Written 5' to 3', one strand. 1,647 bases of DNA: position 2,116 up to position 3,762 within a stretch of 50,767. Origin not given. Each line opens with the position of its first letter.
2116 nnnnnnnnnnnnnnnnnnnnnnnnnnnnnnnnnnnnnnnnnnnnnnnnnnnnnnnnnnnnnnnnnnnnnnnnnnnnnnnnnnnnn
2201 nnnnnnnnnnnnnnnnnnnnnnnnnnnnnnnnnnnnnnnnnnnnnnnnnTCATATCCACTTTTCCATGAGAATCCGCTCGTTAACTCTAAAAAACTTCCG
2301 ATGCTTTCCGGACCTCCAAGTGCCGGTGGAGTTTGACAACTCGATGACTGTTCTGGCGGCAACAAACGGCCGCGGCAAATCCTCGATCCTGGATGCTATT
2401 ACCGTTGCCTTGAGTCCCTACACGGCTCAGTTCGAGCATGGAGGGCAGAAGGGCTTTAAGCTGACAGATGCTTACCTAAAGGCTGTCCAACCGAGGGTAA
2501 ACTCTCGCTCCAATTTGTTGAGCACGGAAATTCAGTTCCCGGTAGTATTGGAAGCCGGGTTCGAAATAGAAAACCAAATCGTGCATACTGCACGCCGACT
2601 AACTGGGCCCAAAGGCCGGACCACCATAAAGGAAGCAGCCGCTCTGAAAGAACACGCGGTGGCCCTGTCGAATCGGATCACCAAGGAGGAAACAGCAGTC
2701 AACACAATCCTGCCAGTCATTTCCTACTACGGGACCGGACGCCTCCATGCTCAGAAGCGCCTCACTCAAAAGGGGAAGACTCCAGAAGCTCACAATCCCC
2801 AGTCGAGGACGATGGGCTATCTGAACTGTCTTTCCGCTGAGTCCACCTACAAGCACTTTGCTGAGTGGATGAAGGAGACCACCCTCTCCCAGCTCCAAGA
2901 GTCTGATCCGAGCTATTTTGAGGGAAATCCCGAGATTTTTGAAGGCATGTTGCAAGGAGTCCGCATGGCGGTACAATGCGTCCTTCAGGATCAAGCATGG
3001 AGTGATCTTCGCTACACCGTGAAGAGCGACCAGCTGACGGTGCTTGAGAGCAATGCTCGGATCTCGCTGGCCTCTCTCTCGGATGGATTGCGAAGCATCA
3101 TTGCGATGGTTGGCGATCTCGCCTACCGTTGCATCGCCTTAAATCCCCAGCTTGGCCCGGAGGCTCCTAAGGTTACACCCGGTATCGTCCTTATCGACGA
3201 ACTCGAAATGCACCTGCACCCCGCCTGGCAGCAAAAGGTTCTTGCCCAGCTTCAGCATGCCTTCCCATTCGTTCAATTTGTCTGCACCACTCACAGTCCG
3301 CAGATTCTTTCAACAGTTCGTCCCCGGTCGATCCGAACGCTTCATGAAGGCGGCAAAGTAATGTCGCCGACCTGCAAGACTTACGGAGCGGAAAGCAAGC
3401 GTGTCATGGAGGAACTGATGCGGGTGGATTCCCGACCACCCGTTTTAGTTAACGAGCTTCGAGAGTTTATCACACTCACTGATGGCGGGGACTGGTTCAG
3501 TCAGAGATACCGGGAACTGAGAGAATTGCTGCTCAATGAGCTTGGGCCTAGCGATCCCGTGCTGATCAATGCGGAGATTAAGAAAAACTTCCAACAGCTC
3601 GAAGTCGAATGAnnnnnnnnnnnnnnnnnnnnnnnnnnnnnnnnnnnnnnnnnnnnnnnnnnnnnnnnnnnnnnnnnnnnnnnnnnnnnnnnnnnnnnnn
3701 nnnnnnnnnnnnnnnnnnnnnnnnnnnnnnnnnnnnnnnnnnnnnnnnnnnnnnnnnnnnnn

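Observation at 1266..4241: Three-gene cassette: a classic AAA+ ATPase fused operonically to a Septu-like PtuA/PtuB pair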

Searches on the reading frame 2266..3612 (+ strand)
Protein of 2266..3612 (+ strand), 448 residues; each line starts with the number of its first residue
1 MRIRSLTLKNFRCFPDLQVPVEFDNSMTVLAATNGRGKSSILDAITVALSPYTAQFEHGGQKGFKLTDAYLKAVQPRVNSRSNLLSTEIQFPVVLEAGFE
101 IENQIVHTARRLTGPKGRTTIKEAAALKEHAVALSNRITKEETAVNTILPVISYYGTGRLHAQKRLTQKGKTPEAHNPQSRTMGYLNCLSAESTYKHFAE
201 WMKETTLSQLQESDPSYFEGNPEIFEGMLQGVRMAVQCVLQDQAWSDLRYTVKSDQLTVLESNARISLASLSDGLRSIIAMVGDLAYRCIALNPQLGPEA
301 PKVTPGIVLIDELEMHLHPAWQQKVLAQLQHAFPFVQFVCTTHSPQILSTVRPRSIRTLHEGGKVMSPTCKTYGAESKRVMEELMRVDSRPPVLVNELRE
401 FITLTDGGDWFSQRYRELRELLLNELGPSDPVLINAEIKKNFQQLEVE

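Call 3: search_protein_families(library=pfam, proteins=[window:2266-3612:+], max_evalue=0.01)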
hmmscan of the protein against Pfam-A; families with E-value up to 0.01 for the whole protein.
window:2266-3612:+ (448 aa): 7 families
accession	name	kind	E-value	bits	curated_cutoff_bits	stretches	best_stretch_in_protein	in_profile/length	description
PF13175.12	AAA_15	-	1.7e-19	71.1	32.1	2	1-68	1-55/374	AAA ATPase domain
PF13304.12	AAA_21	-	1.1e-15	58.9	27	1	263-349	230-304/304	AAA domain, putative AbiEii toxin, Type IV TA system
PF13476.12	AAA_23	-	6.2e-15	56.8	27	1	5-170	1-154/201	AAA domain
PF02463.25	SMC_N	-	4.3e-12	46.4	40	1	3-50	2-49/220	RecF/RecN/SMC N terminal domain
PF11398.14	DUF2813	-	2e-06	27.9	21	0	3-58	3-55/372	Protein of unknown function (DUF2813)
PF13555.12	AAA_29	-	6.4e-06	26.3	27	1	5-56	3-54/61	P-loop containing region of AAA domain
PF13514.12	AAA_27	-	0.0039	17.3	22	1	1-46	1-47/206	AAA domain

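Call 4: search_protein_families(library=padloc, proteins=[window:2266-3612:+], max_evalue=0.01)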
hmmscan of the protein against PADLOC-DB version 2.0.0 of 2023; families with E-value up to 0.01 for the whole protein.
window:2266-3612:+ (448 aa): 167 families (the best 25 are shown)
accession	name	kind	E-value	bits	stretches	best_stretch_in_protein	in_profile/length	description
PDLC00310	PtuA1|PtuA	-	8.2e-130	431.8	1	1-446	1-437/443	AAA ATPase domain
PDLC00278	PtuA1|PtuA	-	8.3e-127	422.1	1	1-446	1-431/436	AAA ATPase domain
PDLC00275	PtuA1|PtuA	-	4.8e-93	310.2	1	113-438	22-338/348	AAA ATPase domain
PDLC00298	PtuA1|PtuA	-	1.8e-90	302.1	1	1-447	1-421/423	AAA ATPase domain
PDLC00271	PtuA1|PtuA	-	8e-87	290.5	1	1-445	1-416/421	AAA ATPase domain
PDLC02913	ATPase_I-A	-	9e-82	273.8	2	227-446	289-506/508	-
PDLC00277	PtuA1|PtuA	-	9.7e-82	273.4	1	1-402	1-380/423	AAA ATPase domain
PDLC00299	PtuA1|PtuA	-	3.6e-81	271.7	2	228-438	303-517/535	AAA ATPase domain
PDLC00311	PtuA1|PtuA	-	8.6e-79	263.6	1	1-439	1-446/455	AAA ATPase domain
PDLC00267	PtuA1|PtuA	-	1.9e-66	223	1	1-388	1-368/438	AAA ATPase domain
PDLC00284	PtuA1|PtuA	-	3.7e-60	202.3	2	227-443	317-537/545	AAA ATPase domain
PDLC00286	PtuA1|PtuA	-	8e-43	144.7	1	146-446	6-285/289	AAA ATPase domain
PDLC00272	PtuA1|PtuA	-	1.7e-41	140.7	1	3-439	1-439/444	AAA ATPase domain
PDLC00295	PtuA1|PtuA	-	1.8e-35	120.9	2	162-358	159-344/451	AAA ATPase domain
PDLC00269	PtuA1|PtuA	-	3.4e-35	120.2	1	1-379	1-370/446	AAA ATPase domain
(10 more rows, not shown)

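Call 5: search_protein_families(library=ncbifam, proteins=[window:2266-3612:+], max_evalue=0.01)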
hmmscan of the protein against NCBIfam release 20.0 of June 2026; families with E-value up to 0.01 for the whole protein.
window:2266-3612:+ (448 aa): 17 families
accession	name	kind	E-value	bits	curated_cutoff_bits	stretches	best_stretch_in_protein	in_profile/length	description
NF041760.1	PtuA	equivalog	1.9e-78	264.7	500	2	226-445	300-523/524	retron Ec78 anti-phage system effector ATPase PtuA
NF047739.1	antiphage_MADS3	equivalog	3.5e-08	33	420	1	3-46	2-42/427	methylation-associated defense system AAA family ATPase MAD3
NF003034.1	PRK03918.1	equivalog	4.5e-08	31.6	700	1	1-50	1-48/878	DNA double-strand break repair ATPase Rad50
TIGR00611.2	recf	equivalog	1.2e-07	31.3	172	1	3-48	1-44/339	DNA replication/repair protein RecF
TIGR04435.1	restrict_AAA_1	hypoth_equivalog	2.6e-07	29.7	300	1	304-384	418-511/568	restriction system-associated AAA family ATPase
NF002572.0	PRK02224.1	equivalog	3.5e-07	28.9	1087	1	1-49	1-47/888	DNA double-strand break repair ATPase Rad50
NF041035.1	Rad50_Halo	equivalog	3.1e-06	25.8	1000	1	1-49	1-47/883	DNA double-strand break repair ATPase Rad50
NF002244.0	PRK01156.1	equivalog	4.1e-06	25.2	847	1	1-49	1-47/895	DNA double-strand break repair ATPase Rad50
TIGR00618.1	sbcc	subfamily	4.1e-06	25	478.5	1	1-49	1-51/1043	exonuclease subunit SbcC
NF038234.1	retron_eff_Eco8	equivalog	2.7e-05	23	250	1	307-350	275-327/679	retron Eco8 family effector endonuclease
NF041034.1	Rad50_Sulf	equivalog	6.3e-05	21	1000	1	1-49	1-47/872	DNA double-strand break repair ATPase Rad50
NF053563.1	Rkd4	equivalog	0.00013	20.3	860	1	1-55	1-51/747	arcadin-4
TIGR02169.1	SMC_prok_A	equivalog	0.0002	19.2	729.4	1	3-49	2-47/1165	chromosome segregation protein SMC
NF045487.1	ASRP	equivalog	0.0017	17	300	1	21-52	10-41/593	archaea-specific SMC-related protein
TIGR00634.1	recN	equivalog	0.002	17.1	407.85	0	4-47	3-44/563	DNA repair protein RecN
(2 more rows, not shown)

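Call 23: find_homologous_proteins(query=window:2266-3612:+, max_evalue=1e-20)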
Query window:2266-3612:+ (448 aa): 3507 proteins with E <= 1e-20 among 8000 candidates; the best 120 are listed.
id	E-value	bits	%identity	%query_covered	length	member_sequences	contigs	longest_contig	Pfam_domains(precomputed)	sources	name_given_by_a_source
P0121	2.9e-298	1007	100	100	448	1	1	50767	PF11398.15,PF13175.13,PF13476.13,PF13555.13,PF02463.26,PF13304.13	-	-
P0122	5.7e-203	693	69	100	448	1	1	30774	PF11398.15,PF13175.13,PF13476.13,PF02463.26,PF13304.13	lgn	-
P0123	1.4e-194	665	67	100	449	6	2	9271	PF11398.15,PF13175.13,PF13476.13,PF02463.26,PF13304.13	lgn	-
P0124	5.9e-194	663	68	100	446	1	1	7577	PF11398.15,PF13175.13,PF13476.13,PF02463.26,PF13304.13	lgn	-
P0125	9.7e-190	649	65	100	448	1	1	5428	PF11398.15,PF13175.13,PF13476.13,PF02463.26,PF13304.13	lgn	-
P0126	1.6e-183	629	63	100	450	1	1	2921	PF11398.15,PF13175.13,PF13476.13,PF02463.26,PF13304.13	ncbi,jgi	jgi:predicted ATP-binding protein involved in virulence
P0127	5.0e-182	624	62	100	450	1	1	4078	PF11398.15,PF13175.13,PF13476.13,PF02463.26,PF13304.13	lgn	-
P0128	8.1e-181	620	64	99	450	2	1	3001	PF11398.15,PF13175.13,PF13476.13,PF02463.26,PF13304.13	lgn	-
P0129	9.6e-177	606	62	100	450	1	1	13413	PF11398.15,PF13175.13,PF13476.13,PF13555.13,PF02463.26,PF13304.13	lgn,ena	-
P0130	1.5e-175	602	62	100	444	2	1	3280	PF11398.15,PF13175.13,PF13476.13,PF02463.26,PF13304.13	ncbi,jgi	jgi:predicted ATP-binding protein involved in virulence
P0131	4.5e-173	594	61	100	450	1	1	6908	PF11398.15,PF13175.13,PF13476.13,PF02463.26,PF13304.13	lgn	-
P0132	8.3e-172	590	61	100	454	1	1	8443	PF11398.15,PF13175.13,PF13476.13,PF02463.26,PF13304.13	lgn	-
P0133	9.9e-161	554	71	78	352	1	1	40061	PF13175.13,PF13304.13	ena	-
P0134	2.4e-155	536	61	89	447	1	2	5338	PF11398.15,PF13175.13,PF13476.13,PF02463.26,PF13304.13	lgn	-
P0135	1.2e-145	504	54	100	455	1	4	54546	PF11398.15,PF13175.13,PF13476.13,PF02463.26,PF13304.13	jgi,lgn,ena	-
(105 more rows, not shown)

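Call 26: find_encoding_contigs(protein=P0124, flank=8000, max_places=2)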
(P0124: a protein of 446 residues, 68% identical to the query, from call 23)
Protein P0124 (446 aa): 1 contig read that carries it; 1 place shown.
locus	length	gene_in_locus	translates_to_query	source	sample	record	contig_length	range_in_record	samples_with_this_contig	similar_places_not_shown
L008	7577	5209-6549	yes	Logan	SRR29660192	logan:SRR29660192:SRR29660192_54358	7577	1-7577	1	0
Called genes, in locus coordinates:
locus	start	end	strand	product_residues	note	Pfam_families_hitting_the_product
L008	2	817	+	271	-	?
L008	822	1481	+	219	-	PF14335:DUF4391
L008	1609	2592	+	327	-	PF13401:AAA_22 (faint), PF20720:nSTAND3 (weak), PF00004:AAA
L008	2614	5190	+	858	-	PF27160:Y4kK_N (weak), PF00082:Peptidase_S8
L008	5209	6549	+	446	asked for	PF02463:SMC_N, PF11398:DUF2813 (faint), PF13476:AAA_23, PF13175:AAA_15, PF13304:AAA_21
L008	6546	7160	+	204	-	-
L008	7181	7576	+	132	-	?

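Call 27: find_encoding_contigs(protein=P0132, flank=8000, max_places=2)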
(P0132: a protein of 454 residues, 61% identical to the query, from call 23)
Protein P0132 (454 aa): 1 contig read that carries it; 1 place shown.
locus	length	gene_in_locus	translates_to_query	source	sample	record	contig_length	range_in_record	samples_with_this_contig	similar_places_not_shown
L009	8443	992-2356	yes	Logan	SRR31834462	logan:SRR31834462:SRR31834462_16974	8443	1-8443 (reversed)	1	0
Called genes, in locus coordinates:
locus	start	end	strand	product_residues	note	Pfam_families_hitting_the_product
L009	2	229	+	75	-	?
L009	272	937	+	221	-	PF14335:DUF4391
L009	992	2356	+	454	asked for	PF02463:SMC_N (weak), PF11398:DUF2813 (faint), PF13175:AAA_15, PF13476:AAA_23, PF13175:AAA_15, PF13304:AAA_21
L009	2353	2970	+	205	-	-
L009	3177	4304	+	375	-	PF13784:Fic_N, PF02661:Fic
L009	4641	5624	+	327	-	PF00004:AAA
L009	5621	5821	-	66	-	-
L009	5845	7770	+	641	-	PF01555:N6_N4_Mtase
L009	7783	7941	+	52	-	-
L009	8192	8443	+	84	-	?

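Call 28: find_encoding_contigs(protein=P0122, flank=10000, max_places=2)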
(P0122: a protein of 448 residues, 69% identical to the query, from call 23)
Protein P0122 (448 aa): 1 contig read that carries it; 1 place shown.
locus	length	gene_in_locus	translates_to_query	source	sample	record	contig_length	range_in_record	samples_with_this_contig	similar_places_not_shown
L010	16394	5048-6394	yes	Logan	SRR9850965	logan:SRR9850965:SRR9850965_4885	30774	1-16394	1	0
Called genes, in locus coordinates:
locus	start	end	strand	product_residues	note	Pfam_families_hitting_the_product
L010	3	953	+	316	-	?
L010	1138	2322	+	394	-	PF01522:Polysacc_deac_1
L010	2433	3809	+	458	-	PF02881:SRP54_N, PF00448:SRP54, PF01656:CbiA (weak), PF13401:AAA_22 (weak), PF02978:SRP_SPB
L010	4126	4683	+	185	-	PF19570:DUF6088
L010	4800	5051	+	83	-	-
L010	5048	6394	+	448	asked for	PF02463:SMC_N (faint), PF13175:AAA_15 (weak), PF13476:AAA_23, PF11398:DUF2813 (faint), PF13175:AAA_15, PF13304:AAA_21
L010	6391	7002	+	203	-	PF01844:HNH (faint)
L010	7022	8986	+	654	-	PF01555:N6_N4_Mtase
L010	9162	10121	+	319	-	-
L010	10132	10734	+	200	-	PF08808:RES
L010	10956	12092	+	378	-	PF13784:Fic_N, PF02661:Fic, PF21248:SoFic-like_C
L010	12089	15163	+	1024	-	PF04851:ResIII, PF00270:DEAD (faint), PF19778:RE_endonuc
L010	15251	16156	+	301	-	PF01715:IPPT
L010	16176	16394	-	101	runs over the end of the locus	PF03334:PhaG_MnhG_YufB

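Call 36: find_encoding_contigs(protein=P0134, flank=8000, max_places=3)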
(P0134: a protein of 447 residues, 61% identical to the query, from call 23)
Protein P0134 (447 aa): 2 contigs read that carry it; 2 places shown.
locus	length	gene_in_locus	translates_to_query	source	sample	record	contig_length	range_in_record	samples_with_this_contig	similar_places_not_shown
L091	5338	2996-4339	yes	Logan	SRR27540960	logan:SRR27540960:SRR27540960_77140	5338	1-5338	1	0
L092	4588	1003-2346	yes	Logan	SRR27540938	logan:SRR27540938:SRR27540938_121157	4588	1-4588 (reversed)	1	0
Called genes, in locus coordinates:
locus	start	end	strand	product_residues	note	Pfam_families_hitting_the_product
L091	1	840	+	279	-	?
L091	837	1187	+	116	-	-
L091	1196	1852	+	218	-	PF14335:DUF4391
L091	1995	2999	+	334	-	PF00004:AAA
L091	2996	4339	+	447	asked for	PF02463:SMC_N, PF13175:AAA_15 (weak), PF13476:AAA_23, PF11398:DUF2813 (faint), PF13175:AAA_15, PF13304:AAA_21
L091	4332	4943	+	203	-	-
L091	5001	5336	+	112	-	?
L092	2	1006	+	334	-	PF00004:AAA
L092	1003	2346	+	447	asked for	PF02463:SMC_N, PF13175:AAA_15 (weak), PF13476:AAA_23, PF11398:DUF2813 (faint), PF13175:AAA_15, PF13304:AAA_21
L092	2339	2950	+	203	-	-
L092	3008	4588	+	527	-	?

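Call 38: find_related_loci(query=A4, collection=metagenome_contigs, flank=7000)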
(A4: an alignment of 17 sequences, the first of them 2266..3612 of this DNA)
Query A4 (448 aa) in metagenome_contigs; peptide patterns used: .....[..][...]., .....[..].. (x = any residue, [..] = any of these).
478 stretches matched a pattern; 417 encode a relative of the query (tblastn E <= 1e-3); the best 80 are kept; 80 distinct loci.
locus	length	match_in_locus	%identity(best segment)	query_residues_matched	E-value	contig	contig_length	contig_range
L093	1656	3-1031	70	106-448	1e-179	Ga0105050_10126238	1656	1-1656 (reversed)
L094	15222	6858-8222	54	1-448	1e-152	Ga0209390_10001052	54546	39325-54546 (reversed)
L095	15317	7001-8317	39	1-446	3e-93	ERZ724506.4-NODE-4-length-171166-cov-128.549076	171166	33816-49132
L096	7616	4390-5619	40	1-429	7e-93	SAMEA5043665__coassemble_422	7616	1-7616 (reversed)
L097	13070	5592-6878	38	1-443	1e-90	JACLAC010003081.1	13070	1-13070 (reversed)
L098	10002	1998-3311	39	1-438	2e-89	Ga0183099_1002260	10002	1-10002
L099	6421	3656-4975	40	3-440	1e-89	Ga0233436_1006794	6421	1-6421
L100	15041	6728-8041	39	1-438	3e-89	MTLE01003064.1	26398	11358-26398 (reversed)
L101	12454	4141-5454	39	1-438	9e-89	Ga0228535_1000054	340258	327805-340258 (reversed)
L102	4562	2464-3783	37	3-440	9e-88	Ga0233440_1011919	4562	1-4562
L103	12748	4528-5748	38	1-391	2e-87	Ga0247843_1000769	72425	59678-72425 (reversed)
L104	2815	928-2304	37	1-438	1e-89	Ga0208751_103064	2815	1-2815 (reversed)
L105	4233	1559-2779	39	3-413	7e-87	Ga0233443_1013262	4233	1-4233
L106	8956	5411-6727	37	1-427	7e-87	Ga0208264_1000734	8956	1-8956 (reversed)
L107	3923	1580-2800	39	3-413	4e-87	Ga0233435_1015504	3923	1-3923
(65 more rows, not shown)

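Call 57: search_solved_structures(query=window:2266-3612:+, max_evalue=0.001)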
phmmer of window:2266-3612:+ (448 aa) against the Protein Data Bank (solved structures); distinct sequences matched with E-value up to 0.001: 22.
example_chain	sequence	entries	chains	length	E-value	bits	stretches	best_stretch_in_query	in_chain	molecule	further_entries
8ee4_A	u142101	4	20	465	5.7e-72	246.2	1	1-433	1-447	PtuA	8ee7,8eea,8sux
9vh1_D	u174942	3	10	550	1.2e-40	143.1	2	245-426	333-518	Retron Ec78 probable ATPase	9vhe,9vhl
9nnk_C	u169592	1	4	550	2.1e-40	142.3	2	252-395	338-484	Retreon I-A effector PtuA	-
9kjx_B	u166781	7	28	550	5.4e-40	140.9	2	252-395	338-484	AAA family ATPase | Retron I-A effector PtuA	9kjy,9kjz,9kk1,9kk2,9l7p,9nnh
22bu_B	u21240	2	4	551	8.8e-40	140.2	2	255-428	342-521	AAA family ATPase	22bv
9u9y_A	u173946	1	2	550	1.4e-39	139.5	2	252-395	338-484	AAA family ATPase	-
9nnb_C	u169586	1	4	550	1.4e-39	139.5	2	252-395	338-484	Retron I-A effector PtuA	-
22et_E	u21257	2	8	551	1.1e-38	136.5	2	255-428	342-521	PtuA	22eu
9e8z_C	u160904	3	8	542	1.6e-36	129.5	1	205-438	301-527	Retron Ec83 probable ATPase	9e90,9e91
9vkz_A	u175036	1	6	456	2e-35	125.9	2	245-359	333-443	Retron Ec78 probable ATPase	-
9o4a_A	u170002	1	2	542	1.4e-34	123.1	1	205-438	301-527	Retron Ec83 probable ATPase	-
9n69_A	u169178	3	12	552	9.5e-34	120.3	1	239-433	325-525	AAA family ATPase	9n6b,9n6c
1us8_A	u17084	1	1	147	6.1e-05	25.4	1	1-49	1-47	DNA DOUBLE-STRAND BREAK REPAIR RAD50 ATPASE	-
1f2t_A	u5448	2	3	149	6.2e-05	25.4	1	1-49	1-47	RAD50 ABC-ATPASE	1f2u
6p74_A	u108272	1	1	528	6.8e-05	25.3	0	4-50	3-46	Putative ATP-dependent endonuclease of the OLD family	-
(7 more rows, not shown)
